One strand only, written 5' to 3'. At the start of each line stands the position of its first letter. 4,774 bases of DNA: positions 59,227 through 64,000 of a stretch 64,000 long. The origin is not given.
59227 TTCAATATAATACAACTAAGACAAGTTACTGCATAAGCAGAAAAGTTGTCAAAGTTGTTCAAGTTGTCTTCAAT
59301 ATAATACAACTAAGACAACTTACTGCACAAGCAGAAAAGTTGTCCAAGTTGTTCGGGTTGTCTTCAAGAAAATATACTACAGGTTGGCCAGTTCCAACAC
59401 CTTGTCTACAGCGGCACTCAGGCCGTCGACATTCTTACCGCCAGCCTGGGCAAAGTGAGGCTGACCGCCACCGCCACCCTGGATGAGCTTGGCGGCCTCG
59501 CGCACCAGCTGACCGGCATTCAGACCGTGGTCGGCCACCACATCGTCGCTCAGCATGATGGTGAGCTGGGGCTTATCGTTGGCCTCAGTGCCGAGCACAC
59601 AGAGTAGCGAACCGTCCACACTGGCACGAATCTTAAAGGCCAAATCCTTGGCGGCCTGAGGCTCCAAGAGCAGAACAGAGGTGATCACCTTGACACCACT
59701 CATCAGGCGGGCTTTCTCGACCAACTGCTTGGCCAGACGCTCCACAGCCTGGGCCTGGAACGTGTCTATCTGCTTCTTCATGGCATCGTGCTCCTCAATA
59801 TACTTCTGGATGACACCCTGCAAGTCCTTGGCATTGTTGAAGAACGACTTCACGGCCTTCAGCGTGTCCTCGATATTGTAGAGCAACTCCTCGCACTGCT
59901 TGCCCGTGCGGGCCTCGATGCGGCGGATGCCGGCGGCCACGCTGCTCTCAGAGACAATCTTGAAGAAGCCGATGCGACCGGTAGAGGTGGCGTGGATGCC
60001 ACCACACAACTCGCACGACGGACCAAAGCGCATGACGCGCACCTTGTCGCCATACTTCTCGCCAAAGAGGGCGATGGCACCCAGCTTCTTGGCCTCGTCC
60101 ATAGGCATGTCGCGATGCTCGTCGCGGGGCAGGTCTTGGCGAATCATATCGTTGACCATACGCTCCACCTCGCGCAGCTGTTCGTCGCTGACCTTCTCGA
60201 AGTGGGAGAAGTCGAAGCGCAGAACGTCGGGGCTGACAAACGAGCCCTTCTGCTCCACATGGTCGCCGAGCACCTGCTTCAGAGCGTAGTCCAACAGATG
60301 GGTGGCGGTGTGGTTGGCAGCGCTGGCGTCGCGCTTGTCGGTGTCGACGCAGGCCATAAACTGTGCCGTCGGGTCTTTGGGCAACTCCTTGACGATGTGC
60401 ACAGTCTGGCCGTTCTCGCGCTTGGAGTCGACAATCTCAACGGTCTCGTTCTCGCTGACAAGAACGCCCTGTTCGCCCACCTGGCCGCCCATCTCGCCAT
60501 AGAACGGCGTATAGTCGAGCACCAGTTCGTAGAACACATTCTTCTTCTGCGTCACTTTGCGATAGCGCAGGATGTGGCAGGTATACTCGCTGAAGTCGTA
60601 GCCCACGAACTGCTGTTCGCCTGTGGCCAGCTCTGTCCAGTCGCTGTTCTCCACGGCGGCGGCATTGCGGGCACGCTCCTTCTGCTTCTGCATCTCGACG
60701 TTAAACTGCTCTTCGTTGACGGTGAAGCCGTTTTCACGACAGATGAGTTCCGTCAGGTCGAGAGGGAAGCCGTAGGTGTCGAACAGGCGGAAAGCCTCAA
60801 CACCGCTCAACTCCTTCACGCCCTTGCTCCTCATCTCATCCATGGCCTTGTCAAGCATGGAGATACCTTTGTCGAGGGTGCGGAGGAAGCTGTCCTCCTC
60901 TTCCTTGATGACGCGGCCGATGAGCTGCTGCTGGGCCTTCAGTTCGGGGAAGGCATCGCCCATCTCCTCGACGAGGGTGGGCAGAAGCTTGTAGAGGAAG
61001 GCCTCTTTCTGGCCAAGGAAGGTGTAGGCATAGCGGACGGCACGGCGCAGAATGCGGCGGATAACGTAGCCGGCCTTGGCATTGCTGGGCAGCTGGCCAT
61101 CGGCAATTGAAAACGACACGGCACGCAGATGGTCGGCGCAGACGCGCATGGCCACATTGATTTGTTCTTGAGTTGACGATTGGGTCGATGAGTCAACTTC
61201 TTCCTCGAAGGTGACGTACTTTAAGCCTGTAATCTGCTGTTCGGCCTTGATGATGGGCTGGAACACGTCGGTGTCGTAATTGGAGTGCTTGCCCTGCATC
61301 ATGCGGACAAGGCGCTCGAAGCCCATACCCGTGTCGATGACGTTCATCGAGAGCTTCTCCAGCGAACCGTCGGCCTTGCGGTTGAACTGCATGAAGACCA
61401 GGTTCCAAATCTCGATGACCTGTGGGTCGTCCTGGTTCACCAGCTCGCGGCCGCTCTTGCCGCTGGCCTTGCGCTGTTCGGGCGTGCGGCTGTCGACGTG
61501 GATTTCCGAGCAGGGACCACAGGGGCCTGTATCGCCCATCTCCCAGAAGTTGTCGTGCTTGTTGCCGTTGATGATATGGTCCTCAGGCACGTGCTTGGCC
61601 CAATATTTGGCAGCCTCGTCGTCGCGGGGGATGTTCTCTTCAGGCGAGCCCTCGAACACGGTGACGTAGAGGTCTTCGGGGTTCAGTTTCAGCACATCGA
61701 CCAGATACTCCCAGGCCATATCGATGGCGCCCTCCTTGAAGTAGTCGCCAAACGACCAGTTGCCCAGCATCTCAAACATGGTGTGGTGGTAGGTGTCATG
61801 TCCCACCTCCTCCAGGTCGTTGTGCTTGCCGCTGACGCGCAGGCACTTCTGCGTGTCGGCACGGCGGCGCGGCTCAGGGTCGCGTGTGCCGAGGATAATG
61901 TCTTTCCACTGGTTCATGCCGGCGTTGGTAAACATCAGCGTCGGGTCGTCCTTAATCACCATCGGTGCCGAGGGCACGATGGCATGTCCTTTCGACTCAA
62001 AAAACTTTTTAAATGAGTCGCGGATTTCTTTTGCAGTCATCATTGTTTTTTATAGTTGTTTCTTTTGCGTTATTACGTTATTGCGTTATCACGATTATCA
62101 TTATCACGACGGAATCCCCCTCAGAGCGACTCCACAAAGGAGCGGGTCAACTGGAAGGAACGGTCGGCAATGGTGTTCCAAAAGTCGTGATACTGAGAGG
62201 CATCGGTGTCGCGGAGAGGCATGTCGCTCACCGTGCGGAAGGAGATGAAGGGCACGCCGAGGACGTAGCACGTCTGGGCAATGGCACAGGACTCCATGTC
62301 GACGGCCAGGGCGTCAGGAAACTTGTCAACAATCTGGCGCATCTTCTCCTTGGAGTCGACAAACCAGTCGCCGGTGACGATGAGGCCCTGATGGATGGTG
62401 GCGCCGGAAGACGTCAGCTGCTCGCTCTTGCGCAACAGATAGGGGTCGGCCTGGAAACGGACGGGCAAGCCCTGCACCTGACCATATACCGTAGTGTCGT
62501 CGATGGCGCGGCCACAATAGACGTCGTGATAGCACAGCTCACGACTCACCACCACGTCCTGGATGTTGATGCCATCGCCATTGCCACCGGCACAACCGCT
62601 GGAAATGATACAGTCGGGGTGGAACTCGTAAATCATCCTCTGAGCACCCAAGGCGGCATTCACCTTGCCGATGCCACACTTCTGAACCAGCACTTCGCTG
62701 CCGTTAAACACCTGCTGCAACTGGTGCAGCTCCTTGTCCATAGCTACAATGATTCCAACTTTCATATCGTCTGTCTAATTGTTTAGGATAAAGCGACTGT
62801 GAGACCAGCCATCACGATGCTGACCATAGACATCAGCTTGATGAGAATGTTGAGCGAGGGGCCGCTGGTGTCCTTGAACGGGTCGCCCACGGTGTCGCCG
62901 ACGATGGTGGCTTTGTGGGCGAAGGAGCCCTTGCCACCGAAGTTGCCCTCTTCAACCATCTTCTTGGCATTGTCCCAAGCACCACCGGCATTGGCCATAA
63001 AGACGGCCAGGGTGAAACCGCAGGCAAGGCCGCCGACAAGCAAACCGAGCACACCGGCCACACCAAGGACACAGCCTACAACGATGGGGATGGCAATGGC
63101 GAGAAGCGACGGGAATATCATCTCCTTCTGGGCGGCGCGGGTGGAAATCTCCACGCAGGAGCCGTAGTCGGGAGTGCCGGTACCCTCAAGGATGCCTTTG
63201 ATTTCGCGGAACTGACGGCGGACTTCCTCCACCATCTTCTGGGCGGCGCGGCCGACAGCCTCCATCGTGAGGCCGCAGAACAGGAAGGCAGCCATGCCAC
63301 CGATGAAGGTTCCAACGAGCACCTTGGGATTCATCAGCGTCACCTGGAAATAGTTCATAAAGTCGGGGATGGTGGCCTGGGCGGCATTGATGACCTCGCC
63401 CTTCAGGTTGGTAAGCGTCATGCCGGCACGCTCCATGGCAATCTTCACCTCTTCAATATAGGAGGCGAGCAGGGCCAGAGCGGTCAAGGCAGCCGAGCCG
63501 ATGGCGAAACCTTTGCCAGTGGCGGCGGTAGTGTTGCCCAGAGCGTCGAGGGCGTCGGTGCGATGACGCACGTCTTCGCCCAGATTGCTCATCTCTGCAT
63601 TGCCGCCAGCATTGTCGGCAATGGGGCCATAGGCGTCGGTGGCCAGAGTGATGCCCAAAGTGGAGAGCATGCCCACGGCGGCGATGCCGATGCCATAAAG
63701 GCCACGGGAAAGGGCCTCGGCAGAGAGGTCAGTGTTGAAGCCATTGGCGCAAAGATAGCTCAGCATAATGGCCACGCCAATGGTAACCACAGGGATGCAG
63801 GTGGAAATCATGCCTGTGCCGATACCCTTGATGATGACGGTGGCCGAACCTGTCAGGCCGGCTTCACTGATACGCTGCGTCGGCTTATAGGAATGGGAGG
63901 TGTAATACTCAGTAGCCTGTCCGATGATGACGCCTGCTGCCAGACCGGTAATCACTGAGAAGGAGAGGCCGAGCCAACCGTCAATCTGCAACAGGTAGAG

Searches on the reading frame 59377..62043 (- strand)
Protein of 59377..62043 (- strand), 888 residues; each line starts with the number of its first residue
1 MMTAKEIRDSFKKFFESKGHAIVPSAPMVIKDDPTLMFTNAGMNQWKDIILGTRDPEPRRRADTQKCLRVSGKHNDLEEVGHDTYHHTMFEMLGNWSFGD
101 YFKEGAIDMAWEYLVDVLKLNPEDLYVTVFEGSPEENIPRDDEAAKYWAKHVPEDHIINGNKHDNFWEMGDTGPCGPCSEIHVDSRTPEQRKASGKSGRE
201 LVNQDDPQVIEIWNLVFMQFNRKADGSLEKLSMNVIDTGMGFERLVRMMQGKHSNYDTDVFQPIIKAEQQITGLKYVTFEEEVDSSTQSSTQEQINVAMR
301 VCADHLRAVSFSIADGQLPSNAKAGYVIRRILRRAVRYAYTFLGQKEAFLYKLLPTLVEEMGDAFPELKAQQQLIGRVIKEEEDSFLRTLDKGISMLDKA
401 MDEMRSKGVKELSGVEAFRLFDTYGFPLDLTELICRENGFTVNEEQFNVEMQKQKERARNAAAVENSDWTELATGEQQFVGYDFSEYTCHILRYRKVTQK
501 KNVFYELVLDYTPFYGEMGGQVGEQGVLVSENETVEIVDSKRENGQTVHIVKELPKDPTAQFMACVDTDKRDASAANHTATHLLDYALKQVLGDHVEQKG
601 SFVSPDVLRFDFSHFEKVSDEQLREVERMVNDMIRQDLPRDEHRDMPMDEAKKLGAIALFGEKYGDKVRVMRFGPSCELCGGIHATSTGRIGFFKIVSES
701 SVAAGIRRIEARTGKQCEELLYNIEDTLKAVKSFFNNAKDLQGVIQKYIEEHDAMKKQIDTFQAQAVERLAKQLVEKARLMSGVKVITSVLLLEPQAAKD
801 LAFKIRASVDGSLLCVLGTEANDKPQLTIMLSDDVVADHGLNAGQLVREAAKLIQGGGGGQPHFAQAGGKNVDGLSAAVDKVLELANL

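Call 10: search_protein_families(library=pfam, proteins=[window:59377-62043:-])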
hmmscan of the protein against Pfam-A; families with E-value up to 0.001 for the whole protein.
window:59377-62043:- (888 aa): 3 families
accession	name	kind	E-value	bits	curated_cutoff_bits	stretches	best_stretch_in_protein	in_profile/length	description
PF01411.24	tRNA-synt_2c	-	6.4e-188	626.2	30.3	1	6-553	1-533/552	tRNA synthetases class II (A)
PF07973.19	tRNA_SAD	-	5.1e-14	52.4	24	1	668-710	1-44/44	Threonyl and Alanyl tRNA synthetase second additional domain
PF02272.25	DHHA1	-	1.8e-09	38.4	25.9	1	785-885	3-99/102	DHHA1 domain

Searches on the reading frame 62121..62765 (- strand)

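Call 64: search_protein_families(library=pfam, proteins=[window:62121-62765:-])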
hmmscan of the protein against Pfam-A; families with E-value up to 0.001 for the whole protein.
window:62121-62765:- (214 aa): 1 family
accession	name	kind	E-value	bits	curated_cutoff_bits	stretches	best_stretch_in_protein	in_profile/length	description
PF01048.26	PNP_UDP_1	-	5.3e-39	134.4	25.1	1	21-211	40-232/233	Phosphorylase superfamily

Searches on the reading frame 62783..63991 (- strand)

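Call 10: search_protein_families(library=pfam, proteins=[window:62783-63991:-])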
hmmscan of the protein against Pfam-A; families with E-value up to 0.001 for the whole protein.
window:62783-63991:- (402 aa): 1 family
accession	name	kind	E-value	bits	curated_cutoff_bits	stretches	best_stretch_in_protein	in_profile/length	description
PF03030.21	H_PPase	-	8.6e-157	524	29.7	1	5-394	300-645/645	Inorganic H+ pyrophosphatase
